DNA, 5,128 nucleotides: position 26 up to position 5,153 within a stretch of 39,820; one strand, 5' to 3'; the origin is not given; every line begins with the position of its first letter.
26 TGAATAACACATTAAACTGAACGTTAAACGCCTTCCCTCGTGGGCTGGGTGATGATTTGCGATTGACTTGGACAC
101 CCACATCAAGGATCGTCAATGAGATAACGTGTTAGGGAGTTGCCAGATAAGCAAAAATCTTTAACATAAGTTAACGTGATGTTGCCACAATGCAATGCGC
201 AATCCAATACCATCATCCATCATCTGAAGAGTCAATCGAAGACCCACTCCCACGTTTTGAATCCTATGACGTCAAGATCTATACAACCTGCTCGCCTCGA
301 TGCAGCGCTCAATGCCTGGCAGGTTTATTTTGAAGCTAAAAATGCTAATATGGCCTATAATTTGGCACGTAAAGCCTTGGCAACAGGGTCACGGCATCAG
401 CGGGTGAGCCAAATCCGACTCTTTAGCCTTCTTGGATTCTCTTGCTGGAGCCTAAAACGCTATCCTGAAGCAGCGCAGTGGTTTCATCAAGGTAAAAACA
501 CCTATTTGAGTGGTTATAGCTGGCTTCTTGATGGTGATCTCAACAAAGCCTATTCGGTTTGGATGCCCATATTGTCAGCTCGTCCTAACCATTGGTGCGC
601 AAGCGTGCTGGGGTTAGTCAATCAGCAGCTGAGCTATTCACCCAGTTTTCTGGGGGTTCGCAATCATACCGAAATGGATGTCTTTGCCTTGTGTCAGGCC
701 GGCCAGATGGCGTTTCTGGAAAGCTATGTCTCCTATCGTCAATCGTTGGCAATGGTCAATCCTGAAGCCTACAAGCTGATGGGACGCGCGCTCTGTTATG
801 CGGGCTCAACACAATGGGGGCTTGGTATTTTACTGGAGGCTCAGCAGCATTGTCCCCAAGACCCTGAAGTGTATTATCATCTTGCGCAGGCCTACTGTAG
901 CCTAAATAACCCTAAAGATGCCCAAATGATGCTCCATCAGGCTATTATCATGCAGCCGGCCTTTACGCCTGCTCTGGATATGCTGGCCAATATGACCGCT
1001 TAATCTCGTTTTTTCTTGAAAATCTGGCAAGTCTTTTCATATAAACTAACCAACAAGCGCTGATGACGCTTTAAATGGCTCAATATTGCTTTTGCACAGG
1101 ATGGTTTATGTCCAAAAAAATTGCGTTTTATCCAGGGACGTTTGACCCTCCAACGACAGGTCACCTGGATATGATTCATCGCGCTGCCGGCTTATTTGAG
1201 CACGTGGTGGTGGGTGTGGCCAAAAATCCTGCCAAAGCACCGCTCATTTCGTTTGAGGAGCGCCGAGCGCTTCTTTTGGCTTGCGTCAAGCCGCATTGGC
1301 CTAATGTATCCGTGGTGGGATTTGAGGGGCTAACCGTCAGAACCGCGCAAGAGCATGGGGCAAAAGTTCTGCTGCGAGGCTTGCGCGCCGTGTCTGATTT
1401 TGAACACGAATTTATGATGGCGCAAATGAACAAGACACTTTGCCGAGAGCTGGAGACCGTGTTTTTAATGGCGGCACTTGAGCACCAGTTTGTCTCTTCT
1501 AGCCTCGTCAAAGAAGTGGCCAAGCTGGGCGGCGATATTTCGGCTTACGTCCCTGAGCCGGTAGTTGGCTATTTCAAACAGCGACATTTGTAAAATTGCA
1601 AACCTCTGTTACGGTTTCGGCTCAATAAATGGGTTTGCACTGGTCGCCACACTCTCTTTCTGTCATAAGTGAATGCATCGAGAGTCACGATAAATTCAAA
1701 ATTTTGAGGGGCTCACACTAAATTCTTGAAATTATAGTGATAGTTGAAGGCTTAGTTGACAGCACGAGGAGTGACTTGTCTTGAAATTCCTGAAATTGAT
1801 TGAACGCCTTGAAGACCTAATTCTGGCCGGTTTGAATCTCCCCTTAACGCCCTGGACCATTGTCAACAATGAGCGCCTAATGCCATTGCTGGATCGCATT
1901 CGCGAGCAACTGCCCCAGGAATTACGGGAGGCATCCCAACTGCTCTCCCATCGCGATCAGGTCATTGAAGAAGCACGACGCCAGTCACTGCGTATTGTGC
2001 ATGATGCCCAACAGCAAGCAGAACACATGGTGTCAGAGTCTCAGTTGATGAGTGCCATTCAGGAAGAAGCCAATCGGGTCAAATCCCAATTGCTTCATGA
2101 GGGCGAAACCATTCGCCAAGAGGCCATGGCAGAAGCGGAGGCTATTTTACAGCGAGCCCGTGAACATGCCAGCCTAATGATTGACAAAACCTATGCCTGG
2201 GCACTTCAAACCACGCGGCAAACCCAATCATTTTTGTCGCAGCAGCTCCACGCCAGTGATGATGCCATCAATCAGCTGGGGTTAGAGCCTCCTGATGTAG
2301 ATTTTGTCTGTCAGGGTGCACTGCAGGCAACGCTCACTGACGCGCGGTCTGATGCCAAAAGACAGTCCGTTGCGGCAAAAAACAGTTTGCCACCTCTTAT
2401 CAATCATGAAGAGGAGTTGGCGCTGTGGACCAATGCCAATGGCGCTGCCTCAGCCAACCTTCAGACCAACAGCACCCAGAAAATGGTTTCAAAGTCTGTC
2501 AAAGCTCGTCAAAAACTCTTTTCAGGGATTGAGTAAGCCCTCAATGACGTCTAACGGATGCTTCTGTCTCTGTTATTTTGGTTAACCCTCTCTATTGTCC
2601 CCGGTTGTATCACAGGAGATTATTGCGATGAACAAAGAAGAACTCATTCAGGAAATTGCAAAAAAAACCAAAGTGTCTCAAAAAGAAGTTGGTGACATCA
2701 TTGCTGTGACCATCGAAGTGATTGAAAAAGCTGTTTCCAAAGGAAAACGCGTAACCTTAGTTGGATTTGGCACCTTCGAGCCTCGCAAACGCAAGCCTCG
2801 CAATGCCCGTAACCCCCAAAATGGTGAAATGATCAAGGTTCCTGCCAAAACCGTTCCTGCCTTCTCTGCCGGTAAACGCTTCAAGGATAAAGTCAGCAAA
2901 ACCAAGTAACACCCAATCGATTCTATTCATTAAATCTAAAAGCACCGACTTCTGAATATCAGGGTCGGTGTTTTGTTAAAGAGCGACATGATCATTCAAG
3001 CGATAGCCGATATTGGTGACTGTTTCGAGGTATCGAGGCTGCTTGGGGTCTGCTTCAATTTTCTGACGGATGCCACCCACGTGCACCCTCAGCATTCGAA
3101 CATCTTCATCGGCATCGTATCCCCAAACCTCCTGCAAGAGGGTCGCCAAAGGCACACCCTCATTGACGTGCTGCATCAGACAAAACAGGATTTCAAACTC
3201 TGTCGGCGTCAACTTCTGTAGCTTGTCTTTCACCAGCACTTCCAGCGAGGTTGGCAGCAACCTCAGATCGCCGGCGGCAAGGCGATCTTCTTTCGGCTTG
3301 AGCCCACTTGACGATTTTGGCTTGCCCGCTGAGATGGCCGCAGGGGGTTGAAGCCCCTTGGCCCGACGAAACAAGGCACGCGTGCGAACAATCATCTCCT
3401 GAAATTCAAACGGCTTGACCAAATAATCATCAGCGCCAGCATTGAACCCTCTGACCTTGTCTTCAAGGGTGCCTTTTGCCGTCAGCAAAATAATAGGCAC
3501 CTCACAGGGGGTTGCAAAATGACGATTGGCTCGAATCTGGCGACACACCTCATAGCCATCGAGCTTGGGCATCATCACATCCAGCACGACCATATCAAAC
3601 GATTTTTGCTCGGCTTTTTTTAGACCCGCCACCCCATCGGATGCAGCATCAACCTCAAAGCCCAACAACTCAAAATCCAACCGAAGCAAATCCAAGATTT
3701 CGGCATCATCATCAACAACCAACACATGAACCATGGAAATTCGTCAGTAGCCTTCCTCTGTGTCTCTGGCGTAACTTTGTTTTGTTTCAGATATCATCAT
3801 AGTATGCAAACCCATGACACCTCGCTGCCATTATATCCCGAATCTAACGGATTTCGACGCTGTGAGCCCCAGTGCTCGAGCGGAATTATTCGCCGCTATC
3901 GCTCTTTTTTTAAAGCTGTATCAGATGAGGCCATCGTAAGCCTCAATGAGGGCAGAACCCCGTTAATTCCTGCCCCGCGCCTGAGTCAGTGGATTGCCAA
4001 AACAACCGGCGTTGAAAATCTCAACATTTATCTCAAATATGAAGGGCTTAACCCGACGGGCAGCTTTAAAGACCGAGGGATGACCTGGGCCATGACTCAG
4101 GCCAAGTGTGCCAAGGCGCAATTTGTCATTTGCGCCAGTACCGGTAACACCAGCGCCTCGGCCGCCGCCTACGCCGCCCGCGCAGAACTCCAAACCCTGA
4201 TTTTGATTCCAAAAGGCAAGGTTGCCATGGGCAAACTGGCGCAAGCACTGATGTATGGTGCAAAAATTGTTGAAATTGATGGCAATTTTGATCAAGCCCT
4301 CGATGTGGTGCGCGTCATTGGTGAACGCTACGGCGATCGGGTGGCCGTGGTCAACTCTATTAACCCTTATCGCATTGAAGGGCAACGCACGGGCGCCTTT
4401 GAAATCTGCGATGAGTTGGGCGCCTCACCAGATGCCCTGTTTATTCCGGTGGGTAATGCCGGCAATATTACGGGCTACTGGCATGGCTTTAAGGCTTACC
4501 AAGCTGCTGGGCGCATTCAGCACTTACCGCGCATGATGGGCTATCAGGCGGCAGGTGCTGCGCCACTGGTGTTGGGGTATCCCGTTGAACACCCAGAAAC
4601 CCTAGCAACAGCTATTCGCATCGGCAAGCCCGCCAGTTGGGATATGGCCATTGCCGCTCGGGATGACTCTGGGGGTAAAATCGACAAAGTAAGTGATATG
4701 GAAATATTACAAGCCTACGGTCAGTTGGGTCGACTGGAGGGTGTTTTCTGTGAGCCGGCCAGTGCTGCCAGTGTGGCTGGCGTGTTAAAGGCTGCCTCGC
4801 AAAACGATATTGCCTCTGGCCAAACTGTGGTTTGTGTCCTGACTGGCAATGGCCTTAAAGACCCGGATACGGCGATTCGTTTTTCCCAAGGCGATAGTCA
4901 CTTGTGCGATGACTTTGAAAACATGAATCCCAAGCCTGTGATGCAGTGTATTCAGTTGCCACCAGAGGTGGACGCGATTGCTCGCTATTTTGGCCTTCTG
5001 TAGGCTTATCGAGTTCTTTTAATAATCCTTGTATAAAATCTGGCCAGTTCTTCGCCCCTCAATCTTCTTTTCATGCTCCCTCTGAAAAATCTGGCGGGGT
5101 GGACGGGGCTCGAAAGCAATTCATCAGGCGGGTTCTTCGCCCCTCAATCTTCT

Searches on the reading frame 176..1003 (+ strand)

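Call 20: search_protein_families(library=pfam, proteins=[window:176-1003:+], max_evalue=0.001)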
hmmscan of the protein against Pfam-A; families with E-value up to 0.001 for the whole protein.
window:176-1003:+ (275 aa): 7 families
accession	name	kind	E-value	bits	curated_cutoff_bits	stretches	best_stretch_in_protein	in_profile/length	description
PF07719.23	TPR_2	-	5.9e-06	26.4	27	0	230-257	1-28/34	Tetratricopeptide repeat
PF12895.13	ANAPC3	-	7.1e-06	26.7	27.2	0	45-101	27-77/82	Anaphase-promoting complex, cyclosome, subunit 3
PF13428.12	TPR_14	-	4.2e-05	24.3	23.5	0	230-272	1-43/44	Tetratricopeptide repeat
PF13424.12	TPR_12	-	5.6e-05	23.7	30.1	0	49-103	11-68/77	Tetratricopeptide repeat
PF23914.1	TPR_CcmH_CycH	-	0.00014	22.2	42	0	196-273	50-130/158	Cytochrome c-type biogenesis protein H TPR domain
PF00515.34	TPR_1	-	0.00023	21.3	27.8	0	230-261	1-32/34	Tetratricopeptide repeat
PF14559.12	TPR_19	-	0.00056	20.6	25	0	222-263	17-58/68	Tetratricopeptide repeat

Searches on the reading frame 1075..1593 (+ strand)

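Call 20: search_protein_families(library=pfam, proteins=[window:1075-1593:+], max_evalue=0.001)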
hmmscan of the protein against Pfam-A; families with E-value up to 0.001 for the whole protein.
window:1075-1593:+ (172 aa): 1 family
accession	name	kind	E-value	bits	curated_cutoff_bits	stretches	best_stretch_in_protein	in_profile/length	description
PF01467.32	CTP_transf_like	-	6.8e-24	85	21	1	18-147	1-132/133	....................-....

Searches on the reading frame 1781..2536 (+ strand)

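Call 20: search_protein_families(library=pfam, proteins=[window:1781-2536:+], max_evalue=0.001)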
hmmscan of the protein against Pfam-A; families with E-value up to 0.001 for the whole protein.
window:1781-2536:+ (251 aa): 1 family
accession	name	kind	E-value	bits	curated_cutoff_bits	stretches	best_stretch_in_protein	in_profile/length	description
PF05597.16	Phasin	-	0.00026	21.5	28.8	1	91-168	27-101/126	Poly(hydroxyalcanoate) granule associated protein (phasin)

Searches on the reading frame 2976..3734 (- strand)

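Call 20: search_protein_families(library=pfam, proteins=[window:2976-3734:-], max_evalue=0.001)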
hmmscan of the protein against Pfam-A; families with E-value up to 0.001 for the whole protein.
window:2976-3734:- (252 aa): 2 families
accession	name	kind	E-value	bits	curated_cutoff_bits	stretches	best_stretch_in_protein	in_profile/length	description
PF00072.30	Response_reg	-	3.3e-29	101.7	30.2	1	4-117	1-109/111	Response regulator receiver domain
PF00486.34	Trans_reg_C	-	5.5e-22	78.1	26.2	1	174-246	5-77/77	Transcriptional regulatory protein, C terminal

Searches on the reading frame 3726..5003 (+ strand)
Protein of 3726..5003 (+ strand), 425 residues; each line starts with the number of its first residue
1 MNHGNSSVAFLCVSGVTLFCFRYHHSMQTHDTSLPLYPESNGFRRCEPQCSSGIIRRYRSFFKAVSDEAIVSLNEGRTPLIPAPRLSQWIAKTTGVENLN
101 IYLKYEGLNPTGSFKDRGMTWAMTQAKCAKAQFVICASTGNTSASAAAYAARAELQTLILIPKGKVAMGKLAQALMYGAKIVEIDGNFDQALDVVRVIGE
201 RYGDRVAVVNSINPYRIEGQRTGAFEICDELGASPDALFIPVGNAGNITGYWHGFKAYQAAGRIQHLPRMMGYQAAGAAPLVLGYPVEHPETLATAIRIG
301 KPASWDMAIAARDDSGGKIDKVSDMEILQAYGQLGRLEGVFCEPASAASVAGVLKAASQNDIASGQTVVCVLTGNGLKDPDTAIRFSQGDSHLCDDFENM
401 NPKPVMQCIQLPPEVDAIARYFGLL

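Call 20: search_protein_families(library=pfam, proteins=[window:3726-5003:+], max_evalue=0.001)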
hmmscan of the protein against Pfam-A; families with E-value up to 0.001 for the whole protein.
window:3726-5003:+ (425 aa): 1 family
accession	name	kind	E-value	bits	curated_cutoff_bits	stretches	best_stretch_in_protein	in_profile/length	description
PF00291.31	PALP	-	1.5e-72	244.9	35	1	71-374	1-295/295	Pyridoxal-phosphate dependent enzyme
